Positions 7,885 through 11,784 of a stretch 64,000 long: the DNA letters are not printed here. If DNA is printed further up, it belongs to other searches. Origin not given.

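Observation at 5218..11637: Pair of ~2140-aa secreted cysteine-peptidase / beta-helix proteins of an apparently unassigned family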

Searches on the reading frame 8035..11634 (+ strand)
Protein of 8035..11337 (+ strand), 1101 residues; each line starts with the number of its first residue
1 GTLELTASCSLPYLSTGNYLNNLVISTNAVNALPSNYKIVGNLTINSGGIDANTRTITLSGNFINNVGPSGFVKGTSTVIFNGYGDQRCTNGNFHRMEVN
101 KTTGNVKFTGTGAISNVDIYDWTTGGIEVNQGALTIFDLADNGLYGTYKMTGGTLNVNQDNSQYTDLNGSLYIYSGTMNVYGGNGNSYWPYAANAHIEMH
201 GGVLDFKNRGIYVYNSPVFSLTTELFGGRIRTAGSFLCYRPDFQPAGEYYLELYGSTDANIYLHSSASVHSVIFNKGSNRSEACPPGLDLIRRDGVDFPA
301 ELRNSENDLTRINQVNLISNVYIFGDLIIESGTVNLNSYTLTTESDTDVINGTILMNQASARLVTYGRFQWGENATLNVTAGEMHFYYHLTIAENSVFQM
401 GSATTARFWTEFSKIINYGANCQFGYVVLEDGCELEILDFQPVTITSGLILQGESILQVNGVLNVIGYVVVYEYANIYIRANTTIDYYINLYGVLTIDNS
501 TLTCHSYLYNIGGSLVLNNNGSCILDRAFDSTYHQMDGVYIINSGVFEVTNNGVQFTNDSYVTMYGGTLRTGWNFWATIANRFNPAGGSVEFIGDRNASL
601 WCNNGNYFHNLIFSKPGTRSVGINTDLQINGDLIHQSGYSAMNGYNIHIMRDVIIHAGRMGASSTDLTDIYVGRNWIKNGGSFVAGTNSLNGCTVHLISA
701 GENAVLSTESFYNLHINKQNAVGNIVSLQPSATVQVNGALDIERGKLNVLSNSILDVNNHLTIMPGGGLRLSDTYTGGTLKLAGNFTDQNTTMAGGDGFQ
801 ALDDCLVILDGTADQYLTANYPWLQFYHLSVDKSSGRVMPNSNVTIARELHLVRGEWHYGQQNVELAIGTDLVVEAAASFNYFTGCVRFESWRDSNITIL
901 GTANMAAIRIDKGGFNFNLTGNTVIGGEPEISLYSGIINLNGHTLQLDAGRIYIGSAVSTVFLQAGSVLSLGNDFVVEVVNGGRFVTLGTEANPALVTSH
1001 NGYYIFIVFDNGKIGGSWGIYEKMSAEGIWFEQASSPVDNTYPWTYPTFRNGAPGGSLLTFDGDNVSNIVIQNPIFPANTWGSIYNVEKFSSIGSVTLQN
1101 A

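Call 46: predict_structure(alignment_id=A3)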
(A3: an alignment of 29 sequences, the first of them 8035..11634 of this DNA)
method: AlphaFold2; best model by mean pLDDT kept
length: 1200 residues; sequences in the alignment: 29
mean_pLDDT: 88.7   pTM: 0.60
mean pLDDT of the five models: 88.7, 87.3, 86.9, 86.5, 85.8
residues with pLDDT >= 90: 816; 70-90: 300; 50-70: 53; < 50: 31
segments of 3 or more residues with pLDDT < 50: 281-311
pLDDT, mean of each block of 10 residues (from residue 1): 86 89 93 93 93 94 91 93 92 94 89 89 92 92 92 92 90 94 89 93 91 91 92 93 87 89 92 79 38 34 32 84 93 93 93 92 95 89 95 89 94 90 95 92 95 96 95 96 96 96 95 94 96 94 96 94 96 96 95 95 95 91 94 95 92 93 79 93 85 87 90 90 85 94 92 94 94 81 96 85 91 93 93 93 93 92 89 95 87 91 91 91 89 93 92 89 96 94 92 95 92 92 94 76 93 91 73 92 88 85 89 88 76 82 76 77 63 60 65 77
secondary structure, 60 per line:
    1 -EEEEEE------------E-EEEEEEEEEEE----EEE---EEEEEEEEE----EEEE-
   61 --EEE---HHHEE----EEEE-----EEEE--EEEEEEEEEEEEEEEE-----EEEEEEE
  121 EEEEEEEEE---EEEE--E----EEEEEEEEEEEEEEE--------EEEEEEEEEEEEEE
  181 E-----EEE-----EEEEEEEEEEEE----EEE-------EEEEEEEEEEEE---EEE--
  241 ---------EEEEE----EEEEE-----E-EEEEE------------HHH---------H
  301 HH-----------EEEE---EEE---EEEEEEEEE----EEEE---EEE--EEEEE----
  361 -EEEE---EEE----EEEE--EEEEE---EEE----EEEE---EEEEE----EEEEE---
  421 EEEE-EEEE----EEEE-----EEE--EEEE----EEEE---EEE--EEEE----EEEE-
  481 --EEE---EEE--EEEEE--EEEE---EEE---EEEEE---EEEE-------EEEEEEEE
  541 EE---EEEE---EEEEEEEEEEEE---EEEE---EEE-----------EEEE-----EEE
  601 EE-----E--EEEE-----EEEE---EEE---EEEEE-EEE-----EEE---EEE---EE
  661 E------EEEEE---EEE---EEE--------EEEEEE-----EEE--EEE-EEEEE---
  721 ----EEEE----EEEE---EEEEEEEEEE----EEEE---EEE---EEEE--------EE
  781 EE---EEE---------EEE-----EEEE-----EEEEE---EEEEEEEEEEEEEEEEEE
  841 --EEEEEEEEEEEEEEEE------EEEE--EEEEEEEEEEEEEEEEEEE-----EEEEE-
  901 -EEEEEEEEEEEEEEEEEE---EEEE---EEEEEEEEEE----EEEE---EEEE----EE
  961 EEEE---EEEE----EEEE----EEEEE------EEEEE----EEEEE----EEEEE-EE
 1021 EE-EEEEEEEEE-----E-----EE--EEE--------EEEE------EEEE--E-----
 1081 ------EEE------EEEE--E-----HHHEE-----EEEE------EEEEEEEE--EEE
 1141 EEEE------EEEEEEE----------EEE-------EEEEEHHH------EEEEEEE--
elements in order (helices of 4 or more, strands of 3 or more residues): E2-7 E22-32 E37-39 E43-51 E56-59 E63-65 E78-81 E87-90 E93-108 E114-129 E133-136 E144-158 E167-181 E187-189 E195-206 E211-213 E221-232 E236-238 E250-254 E259-263 E271-275 E314-317 E321-323 E327-335 E340-343 E347-349 E352-356 E362-365 E369-371 E376-379 E382-386 E390-392 E397-400 E404-408 E413-417 E421-424 E426-429 E434-437 E443-445 E448-451 E456-459 E463-465 E468-471 E476-479 E483-485 E489-491 E494-498 E501-504 E508-510 E514-518 E522-525 E533-542 E546-549 E553-564 E568-571 E575-577 E589-592 E598-602 E611-614 E620-623 E627-629 E633-637 E639-641 E647-649 E653-655 E659-661 E668-672 E676-678 E682-684 E693-698 E704-706 E709-711 E713-717 E725-728 E733-736 E740-749 E754-757 E761-763 E767-770 E779-782 E786-788 E798-800 E806-809 E815-819 E823-840 E843-858 E865-868 E871-889 E895-899 E902-919 E923-926 E930-939 E944-947 E951-954 E959-964 E968-971 E976-979 E984-988 E995-999 E1004-1008 E1013-1017 E1019-1022 E1024-1032 E1048-1050 E1059-1062 E1069-1072 E1087-1089 E1096-1099 E1118-1121 E1128-1135 E1138-1144 E1151-1157 E1168-1170 E1178-1182 E1192-1198
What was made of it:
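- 11338..11634 (+): C-terminal FN3-like module that ends after strand F (…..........*). Six strands in the model (call 46).
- A disordered loop at residues ~1220-1250 could be a processing site (call 46).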

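Call 48: fold_search(model_id=the predicted structure, library=pdb)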
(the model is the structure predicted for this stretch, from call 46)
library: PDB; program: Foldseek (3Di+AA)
matches with E <= 10: 328; with E <= 0.001: 0
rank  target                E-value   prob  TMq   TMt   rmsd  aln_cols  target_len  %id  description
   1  4lpx                  6.3e-02  1.00  0.06  0.57   3.4        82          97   15  Crystal structure of TENCON variant D4 (released 2014-01-29)
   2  5e53_B                7.2e-02  1.00  0.06  0.22   4.0        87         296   20  Crystal structure of chicken CNTN1 FN1-FN3 domains (released 2016-08-31)
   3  3s98                  1.1e-01  1.00  0.06  0.23   4.7        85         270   21  human IFNAR1 (released 2011-08-31)
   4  4u3h                  1.9e-01  1.00  0.05  0.55   3.0        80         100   25  Crystal structure of FN3con (released 2015-02-11)
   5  5jip_A                2.2e-01  1.00  0.05  0.19   2.8        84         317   19  Crystal structure of the Clostridium perfringens spore cortex lytic enzyme SleM (released 2016-08-10)
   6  3b83_D                2.2e-01  1.00  0.05  0.57   3.5        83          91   23  Computer-Based Redesign of a beta Sandwich Protein Suggests that Extensive Negative Design Is Not Required for De Novo (released 2008-11-04)
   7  4urt_B                2.3e-01  1.00  0.05  0.28   4.4        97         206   15  The crystal structure of a fragment of netrin-1 in complex with FN5- FN6 of DCC (released 2014-09-10)
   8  8hqz_A                2.4e-01  0.95  0.05  0.06  12.8       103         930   19  Baseplate of DT57C bacteriophage in the full state (released 2023-12-13)
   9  5g56                  2.5e-01  1.00  0.06  0.10  10.8       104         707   14  THE TETRA-MODULAR CELLULOSOMAL ARABINOXYLANASE CtXyl5A STRUCTURE AS REVEALED BY X-RAY CRYSTALLOGRAPHY (released 2016-06-29)
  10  8peq_B                2.7e-01  1.00  0.06  0.23   3.3        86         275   17  Complex of diubiquitin-derived artificial binding protein (Affilin) variant Af2 with its target oncofetal fibronectin  (released 2024-06-26)
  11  7ox5_K                2.7e-01  1.00  0.06  0.30   4.4        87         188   11  hIL-9:hIL-9Ra complex (released 2022-12-28)
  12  8y31_E                2.8e-01  1.00  0.06  0.56   3.2        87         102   21  The crystal structure of the QX006N-Fab/IFNAR1-SD123 complex (released 2024-12-04)
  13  6cpg_B                3.1e-01  1.00  0.05  0.52   3.7        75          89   21  Structure of dephosphorylated Aurora A (122-403) in complex with inhibiting monobody and AT9283 in an inactive conform (released 2018-06-27)
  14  2dkm_MODEL_1_A        3.1e-01  0.97  0.05  0.41  13.2        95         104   10  Solution structures of the fn3 domain of human collagen alpha-1(XX) chain (released 2006-10-12)
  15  4bq8_A                3.3e-01  1.00  0.06  0.33   3.1        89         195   17  Crystal structure of the RGMB-NEO1 complex form 3 (released 2013-06-12)
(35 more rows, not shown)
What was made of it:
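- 11338..11634 (+): Foldseek FN3 hits with probability 1.0 (call 48).
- On Type V autotransporter (SPATE-like): The C-terminus is an FN3-like sandwich (call 48). Foldseek probability to Hap, SepA and IgA1 protease is 0.03-0.07 (call 48).
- On Fibronectin type III domain: Foldseek probability is 1.0, with TM 0.52-0.63 to single-domain FN3 structures and E 0.06-0.5 (call 48).
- Checked: FN3-like C-terminus confirmed: probability 1.0, TM 0.52-0.63 to single-domain FN3 structures (call 48).
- Foldseek gave long alignments to Hap, SepA and IgA1 protease (call 48).
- Tried and rejected: Foldseek of the stalk model against PDB (call 48).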

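Call 69: find_homologous_proteins(query=window:8035-11337:+, max_evalue=0.001)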
Query window:8035-11337:+ (1101 aa): 80 proteins with E <= 0.001 among 8000 candidates.
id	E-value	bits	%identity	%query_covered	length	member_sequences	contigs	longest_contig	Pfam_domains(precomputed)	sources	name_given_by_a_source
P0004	3.6e-160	553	76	31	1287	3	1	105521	PF13529.14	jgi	-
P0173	4.2e-147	510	38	70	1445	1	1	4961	-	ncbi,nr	ncbi:MAG: hypothetical protein U1B83_08495 [Candidatus Cloacimonadaceae bacterium]|nr:hypothetical p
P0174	1.3e-126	442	30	65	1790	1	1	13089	PF07705.18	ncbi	-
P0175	7.2e-125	437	37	26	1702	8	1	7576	-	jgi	-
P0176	2.0e-121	425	39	33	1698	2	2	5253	-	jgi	jgi:hypothetical protein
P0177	3.5e-113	398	28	96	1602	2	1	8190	-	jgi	-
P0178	2.6e-112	395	34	69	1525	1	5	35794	-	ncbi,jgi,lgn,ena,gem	-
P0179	8.8e-112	393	26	78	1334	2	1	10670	-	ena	-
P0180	1.2e-109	386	29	58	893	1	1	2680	-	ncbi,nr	ncbi:MAG: hypothetical protein K8R74_12500, partial [Bacteroidales bacterium]|nr:hypothetical protei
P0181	6.8e-109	384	31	38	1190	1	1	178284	-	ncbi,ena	-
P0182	9.0e-109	383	29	56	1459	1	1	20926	-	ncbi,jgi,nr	ncbi:MAG: hypothetical protein K0B87_05675 [Candidatus Syntrophosphaera sp.]|nr:hypothetical protein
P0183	2.5e-108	382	43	24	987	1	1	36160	-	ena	-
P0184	1.3e-107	379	32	58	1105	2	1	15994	-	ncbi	-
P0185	2.3e-103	365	30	97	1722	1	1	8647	PF07705.18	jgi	jgi:hypothetical protein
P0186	3.4e-103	365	40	29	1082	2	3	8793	-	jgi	jgi:hypothetical protein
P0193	1.1e-95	340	35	27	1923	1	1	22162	PF05547.18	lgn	-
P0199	4.2e-88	315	30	58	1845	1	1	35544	PF08126.17,PF01364.25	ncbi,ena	-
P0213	4.7e-69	252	31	55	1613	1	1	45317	PF00082.28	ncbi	-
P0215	3.5e-66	242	25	98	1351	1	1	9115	-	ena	-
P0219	1.6e-62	230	28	57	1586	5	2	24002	-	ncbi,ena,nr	ncbi:MAG TPA: M6 family metalloprotease domain-containing protein [Candidatus Cloacimonadota bacteri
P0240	8.9e-39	151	36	24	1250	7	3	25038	PF07705.18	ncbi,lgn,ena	-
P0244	4.6e-33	133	28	25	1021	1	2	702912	-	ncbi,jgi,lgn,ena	-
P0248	6.3e-27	112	33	23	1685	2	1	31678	PF22073.3,PF13365.13,PF15780.12,PF18962.8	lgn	-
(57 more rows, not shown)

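Call 70: search_protein_families(library=pfam, proteins=[P0199, P0193, P0213, P0248, P0219], max_evalue=0.001)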
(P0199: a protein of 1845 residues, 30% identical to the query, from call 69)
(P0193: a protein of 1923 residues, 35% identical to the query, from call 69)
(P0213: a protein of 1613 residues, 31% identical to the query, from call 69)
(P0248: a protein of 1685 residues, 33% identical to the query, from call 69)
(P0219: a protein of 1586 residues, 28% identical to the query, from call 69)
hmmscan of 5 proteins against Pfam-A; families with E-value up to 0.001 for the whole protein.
P0199 (1845 aa): 4 families
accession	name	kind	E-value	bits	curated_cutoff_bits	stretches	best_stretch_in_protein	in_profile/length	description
PF01364.23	Peptidase_C25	-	1.2e-59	202.9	23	1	235-553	1-372/374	Peptidase family C25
PF08126.16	Propeptide_C25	-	1.3e-26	93.5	22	1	35-221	15-198/205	Propeptide_C25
PF03785.20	Peptidase_C25_C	-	4.2e-11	43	25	1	560-638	1-76/79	Peptidase family C25, C terminal ig-like domain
PF07705.17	CARDB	-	3e-05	24.6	22.7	1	1637-1750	1-99/101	CARDB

P0193 (1923 aa): 1 family
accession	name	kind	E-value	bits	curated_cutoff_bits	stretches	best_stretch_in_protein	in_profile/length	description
PF05547.17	Peptidase_M6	-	1.6e-05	24.8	22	1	242-346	155-262/294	Immune inhibitor A peptidase M6, catalytic domain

P0213 (1613 aa): 2 families
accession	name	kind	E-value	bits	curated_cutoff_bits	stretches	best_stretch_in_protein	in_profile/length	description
PF00082.27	Peptidase_S8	-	6.9e-44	150.7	21.8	1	200-479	2-288/288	Subtilase family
PF16361.10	Peptidase_S8_N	-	1.8e-07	32.2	30.5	1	41-134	3-96/142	N-terminal of Subtilase family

P0248 (1685 aa): 4 families
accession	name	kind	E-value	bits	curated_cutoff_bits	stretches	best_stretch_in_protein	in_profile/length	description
PF18962.6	Por_Secre_tail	-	9.2e-09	35.9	27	1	1613-1682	2-73/75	Secretion system C-terminal sorting domain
PF13365.12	Trypsin_2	-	1.4e-06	29.6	27.6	1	269-428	2-143/144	Trypsin-like peptidase domain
PF22073.2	Cep192_D4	-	1.6e-06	28.7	35.5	1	483-584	9-111/112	Cep192 domain 4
PF15780.11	ASH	-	1.6e-06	28.7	27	1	481-569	10-92/98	Abnormal spindle-like microcephaly-assoc'd, ASPM-SPD-2-Hydin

P0219 (1586 aa): 0 families
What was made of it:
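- Closest known: Gingipains and other T9SS-secreted multidomain cysteine proteases. Same: Sister proteins on the same stalk really are C25 enzymes with Propeptide_C25 (call 70).
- Five different protease classes on one stalk argue that the stalk serves the enzyme rather than the reverse (calls 69, 70).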
